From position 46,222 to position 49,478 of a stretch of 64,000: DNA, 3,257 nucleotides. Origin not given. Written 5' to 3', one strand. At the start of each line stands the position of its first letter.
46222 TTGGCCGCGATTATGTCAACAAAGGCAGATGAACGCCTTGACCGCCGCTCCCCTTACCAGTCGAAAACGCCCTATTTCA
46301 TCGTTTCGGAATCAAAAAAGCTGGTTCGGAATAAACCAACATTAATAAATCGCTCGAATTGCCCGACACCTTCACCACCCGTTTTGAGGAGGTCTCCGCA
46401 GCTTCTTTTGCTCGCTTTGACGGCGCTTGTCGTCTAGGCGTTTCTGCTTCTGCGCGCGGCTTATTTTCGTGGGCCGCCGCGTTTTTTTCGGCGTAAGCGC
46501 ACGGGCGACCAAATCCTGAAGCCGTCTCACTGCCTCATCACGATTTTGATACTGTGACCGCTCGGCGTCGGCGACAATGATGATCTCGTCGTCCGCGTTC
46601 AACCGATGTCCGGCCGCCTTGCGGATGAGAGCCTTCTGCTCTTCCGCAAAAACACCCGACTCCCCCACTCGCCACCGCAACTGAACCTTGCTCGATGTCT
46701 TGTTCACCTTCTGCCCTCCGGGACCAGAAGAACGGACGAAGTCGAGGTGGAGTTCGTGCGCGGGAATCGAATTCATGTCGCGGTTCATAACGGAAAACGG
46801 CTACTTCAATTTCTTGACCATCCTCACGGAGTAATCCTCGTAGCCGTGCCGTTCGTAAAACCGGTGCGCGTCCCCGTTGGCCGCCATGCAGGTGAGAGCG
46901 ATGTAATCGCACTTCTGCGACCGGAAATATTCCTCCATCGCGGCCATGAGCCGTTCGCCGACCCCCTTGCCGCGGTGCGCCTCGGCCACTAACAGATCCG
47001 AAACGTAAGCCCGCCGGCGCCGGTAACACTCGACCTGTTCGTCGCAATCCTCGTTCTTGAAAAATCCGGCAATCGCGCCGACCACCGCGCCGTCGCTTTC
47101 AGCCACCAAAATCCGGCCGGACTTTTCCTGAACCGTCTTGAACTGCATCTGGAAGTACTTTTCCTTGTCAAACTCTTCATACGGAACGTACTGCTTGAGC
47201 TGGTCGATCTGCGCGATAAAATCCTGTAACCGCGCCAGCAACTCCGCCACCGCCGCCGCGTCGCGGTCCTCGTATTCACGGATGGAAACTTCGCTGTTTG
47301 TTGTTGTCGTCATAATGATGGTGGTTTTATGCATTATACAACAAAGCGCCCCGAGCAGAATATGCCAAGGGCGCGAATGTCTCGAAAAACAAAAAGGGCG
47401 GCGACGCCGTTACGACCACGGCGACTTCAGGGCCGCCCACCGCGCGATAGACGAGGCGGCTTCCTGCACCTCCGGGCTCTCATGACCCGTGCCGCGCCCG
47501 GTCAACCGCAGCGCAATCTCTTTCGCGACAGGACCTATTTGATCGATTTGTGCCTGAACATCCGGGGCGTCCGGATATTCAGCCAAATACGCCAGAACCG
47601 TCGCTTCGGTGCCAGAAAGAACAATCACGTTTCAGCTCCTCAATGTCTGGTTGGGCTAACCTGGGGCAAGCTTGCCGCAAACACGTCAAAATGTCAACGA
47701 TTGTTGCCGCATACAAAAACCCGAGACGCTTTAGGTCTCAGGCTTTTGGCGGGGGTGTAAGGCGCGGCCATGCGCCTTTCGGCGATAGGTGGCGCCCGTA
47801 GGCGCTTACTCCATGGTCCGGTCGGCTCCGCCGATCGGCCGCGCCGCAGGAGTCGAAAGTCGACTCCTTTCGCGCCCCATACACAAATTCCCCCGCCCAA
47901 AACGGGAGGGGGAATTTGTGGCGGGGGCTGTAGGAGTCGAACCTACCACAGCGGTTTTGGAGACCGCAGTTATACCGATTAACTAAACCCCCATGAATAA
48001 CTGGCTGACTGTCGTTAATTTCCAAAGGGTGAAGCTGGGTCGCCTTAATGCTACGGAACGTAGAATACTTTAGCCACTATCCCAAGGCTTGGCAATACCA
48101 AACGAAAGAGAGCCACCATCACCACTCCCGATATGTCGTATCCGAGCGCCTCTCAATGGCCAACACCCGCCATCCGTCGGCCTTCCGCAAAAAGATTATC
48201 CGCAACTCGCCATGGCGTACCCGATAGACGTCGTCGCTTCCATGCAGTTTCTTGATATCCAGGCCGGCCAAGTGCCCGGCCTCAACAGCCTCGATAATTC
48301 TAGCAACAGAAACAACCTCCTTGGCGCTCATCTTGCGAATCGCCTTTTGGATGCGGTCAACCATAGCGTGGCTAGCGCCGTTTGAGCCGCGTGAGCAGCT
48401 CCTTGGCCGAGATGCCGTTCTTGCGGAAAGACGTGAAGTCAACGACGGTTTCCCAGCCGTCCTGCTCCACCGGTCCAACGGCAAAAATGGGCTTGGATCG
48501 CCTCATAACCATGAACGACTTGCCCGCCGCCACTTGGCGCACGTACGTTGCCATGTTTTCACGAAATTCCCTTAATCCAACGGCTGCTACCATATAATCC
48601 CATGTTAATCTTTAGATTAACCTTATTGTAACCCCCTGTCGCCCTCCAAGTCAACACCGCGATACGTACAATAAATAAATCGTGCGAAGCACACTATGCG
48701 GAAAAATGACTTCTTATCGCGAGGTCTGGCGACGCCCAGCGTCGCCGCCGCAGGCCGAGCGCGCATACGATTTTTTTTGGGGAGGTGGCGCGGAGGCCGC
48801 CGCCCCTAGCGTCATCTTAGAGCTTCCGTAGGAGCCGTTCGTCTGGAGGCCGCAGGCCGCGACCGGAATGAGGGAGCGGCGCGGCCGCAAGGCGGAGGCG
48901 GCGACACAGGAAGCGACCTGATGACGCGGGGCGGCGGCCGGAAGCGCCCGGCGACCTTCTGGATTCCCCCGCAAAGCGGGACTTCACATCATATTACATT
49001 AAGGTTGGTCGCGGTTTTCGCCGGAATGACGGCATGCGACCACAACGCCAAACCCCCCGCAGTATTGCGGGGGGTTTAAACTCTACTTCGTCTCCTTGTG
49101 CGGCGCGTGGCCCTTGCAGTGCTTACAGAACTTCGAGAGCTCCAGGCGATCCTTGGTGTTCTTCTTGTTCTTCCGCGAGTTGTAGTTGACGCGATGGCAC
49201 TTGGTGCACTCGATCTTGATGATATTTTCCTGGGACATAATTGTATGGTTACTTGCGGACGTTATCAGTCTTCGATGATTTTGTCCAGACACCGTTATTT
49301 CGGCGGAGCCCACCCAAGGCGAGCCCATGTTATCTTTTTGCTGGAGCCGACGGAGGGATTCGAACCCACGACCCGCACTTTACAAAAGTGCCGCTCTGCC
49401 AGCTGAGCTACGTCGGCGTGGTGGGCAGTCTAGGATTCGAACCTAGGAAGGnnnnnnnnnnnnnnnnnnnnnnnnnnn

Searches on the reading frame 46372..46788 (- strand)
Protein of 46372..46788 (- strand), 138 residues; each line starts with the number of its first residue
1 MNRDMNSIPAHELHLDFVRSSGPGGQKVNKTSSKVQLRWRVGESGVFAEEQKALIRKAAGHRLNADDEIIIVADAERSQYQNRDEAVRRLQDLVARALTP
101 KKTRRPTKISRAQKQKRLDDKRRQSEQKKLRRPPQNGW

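Call 78: find_homologous_proteins(query=window:46372-46788:-, max_evalue=1e-25)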
Query window:46372-46788:- (138 aa): 106 proteins with E <= 1e-25 among 454 candidates.
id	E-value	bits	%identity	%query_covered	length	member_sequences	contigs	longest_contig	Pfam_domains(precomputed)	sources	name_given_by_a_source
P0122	2.1e-82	292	100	100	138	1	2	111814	PF00472.27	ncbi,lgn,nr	ncbi:MAG: alternative ribosome rescue aminoacyl-tRNA hydrolase ArfB [Patescibacteria group bacterium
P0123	5.4e-51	190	66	98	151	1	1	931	PF00472.27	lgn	-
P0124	5.5e-51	190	69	97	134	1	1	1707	PF00472.27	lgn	-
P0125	6.3e-50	187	67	97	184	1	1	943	PF00472.27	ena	-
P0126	8.5e-50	186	67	96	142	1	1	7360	PF00472.27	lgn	-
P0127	1.3e-49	186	70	95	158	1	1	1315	PF00472.27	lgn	-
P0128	1.7e-49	185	68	95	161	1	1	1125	PF00472.27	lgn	-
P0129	3.5e-49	184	68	96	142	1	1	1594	PF00472.27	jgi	jgi:ribosome-associated protein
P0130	5.5e-49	184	67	95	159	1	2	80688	PF00472.27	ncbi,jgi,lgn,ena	ncbi:MAG: alternative ribosome rescue aminoacyl-tRNA hydrolase ArfB [Patescibacteria group bacterium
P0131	6.6e-49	183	67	96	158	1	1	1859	PF00472.27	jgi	jgi:ribosome-associated protein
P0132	8.2e-49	183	65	96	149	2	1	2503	PF00472.27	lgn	-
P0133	1.4e-48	182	66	96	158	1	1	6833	PF00472.27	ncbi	-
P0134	1.4e-48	182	65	96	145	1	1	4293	PF00472.27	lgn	-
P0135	1.4e-48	182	67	96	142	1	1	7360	PF00472.27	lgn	-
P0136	2.2e-48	182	67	96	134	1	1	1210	PF00472.27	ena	-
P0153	9.3e-47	177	66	95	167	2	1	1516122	PF00472.27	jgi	jgi:ribosome-associated protein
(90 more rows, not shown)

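Call 79: find_encoding_contigs(protein=P0130, flank=10000, max_places=2)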
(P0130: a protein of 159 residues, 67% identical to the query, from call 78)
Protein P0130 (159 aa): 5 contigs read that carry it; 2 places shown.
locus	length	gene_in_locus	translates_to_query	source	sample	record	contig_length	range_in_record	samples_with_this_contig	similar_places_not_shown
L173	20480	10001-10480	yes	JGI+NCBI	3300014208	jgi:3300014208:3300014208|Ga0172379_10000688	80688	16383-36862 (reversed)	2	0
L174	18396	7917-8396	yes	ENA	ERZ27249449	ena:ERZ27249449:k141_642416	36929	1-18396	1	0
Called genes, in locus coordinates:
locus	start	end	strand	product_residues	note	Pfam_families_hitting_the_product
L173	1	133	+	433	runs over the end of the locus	PF00675:Peptidase_M16, PF05193:Peptidase_M16_C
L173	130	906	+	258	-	PF00121:TIM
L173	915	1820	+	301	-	PF07719:TPR_2 (faint), PF13428:TPR_14 (faint), PF23914:TPR_CcmH_CycH (faint), PF00515:TPR_1 (faint), PF13414:TPR_11, PF13432:TPR_16 (weak), PF14559:TPR_19 (weak), PF14559:TPR_19 (weak), +3 more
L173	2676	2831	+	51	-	-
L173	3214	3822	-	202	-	PF00485:PRK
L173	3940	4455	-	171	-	-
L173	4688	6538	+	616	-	-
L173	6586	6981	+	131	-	PF03073:TspO_MBR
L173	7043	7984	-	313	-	PF13180:PDZ_2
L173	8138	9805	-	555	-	PF20966:MASE6, PF00989:PAS (weak), PF08448:PAS_4 (weak), PF00512:HisKA, PF02518:HATPase_c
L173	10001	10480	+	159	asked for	PF00472:RF-1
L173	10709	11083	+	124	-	-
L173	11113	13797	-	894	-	PF00690:Cation_ATPase_N, PF00122:E1-E2_ATPase, PF00702:Hydrolase, PF13246:Cation_ATPase, PF12710:HAD (weak), PF00689:Cation_ATPase_C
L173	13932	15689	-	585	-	PF13555:AAA_29 (faint), PF00005:ABC_tran, PF02463:SMC_N (faint), PF13304:AAA_21 (faint), PF13401:AAA_22 (faint), PF12848:ABC_tran_Xtn, PF00005:ABC_tran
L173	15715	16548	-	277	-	PF13489:Methyltransf_23, PF01209:Ubie_methyltran, PF13649:Methyltransf_25, PF13847:Methyltransf_31, PF08241:Methyltransf_11, PF08242:Methyltransf_12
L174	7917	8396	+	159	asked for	PF00472:RF-1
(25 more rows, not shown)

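Call 80: find_encoding_contigs(protein=P0153, flank=10000, max_places=2)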
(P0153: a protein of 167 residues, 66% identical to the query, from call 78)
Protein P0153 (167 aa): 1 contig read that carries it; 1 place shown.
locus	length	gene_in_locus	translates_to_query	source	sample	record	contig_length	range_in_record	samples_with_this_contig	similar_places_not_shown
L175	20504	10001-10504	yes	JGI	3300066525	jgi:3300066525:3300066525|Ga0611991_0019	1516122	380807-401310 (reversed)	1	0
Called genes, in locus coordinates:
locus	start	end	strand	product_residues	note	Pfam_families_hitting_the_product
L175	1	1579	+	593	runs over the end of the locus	PF13620:CarboxypepD_reg (faint)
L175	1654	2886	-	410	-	-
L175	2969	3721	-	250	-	PF02535:Zip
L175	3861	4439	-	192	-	PF00081:Sod_Fe_N, PF02777:Sod_Fe_C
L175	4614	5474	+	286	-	PF00892:EamA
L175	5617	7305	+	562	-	-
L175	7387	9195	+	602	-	PF00999:Na_H_Exchanger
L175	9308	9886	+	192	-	PF07883:Cupin_2 (weak)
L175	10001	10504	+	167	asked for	PF00472:RF-1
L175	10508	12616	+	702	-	-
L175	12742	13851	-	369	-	PF01180:DHO_dh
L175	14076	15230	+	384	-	-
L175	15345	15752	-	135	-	PF00903:Glyoxalase, PF22677:Ble-like_N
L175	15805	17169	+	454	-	PF19425:Csd3_N2, PF01551:Peptidase_M23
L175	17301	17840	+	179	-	PF12952:DUF3841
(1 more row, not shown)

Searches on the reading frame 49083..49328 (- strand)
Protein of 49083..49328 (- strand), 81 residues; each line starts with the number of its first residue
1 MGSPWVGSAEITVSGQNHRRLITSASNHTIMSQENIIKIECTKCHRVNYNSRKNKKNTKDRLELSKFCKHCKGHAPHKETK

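Call 24: search_protein_families(library=pfam, proteins=[window:49083-49328:-], max_evalue=0.01)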
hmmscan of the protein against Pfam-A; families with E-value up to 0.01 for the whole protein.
window:49083-49328:- (81 aa): 1 family
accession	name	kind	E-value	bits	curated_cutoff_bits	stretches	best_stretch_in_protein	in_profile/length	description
PF00471.26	Ribosomal_L33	-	3.1e-16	59.9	25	1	36-81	2-47/47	Ribosomal protein L33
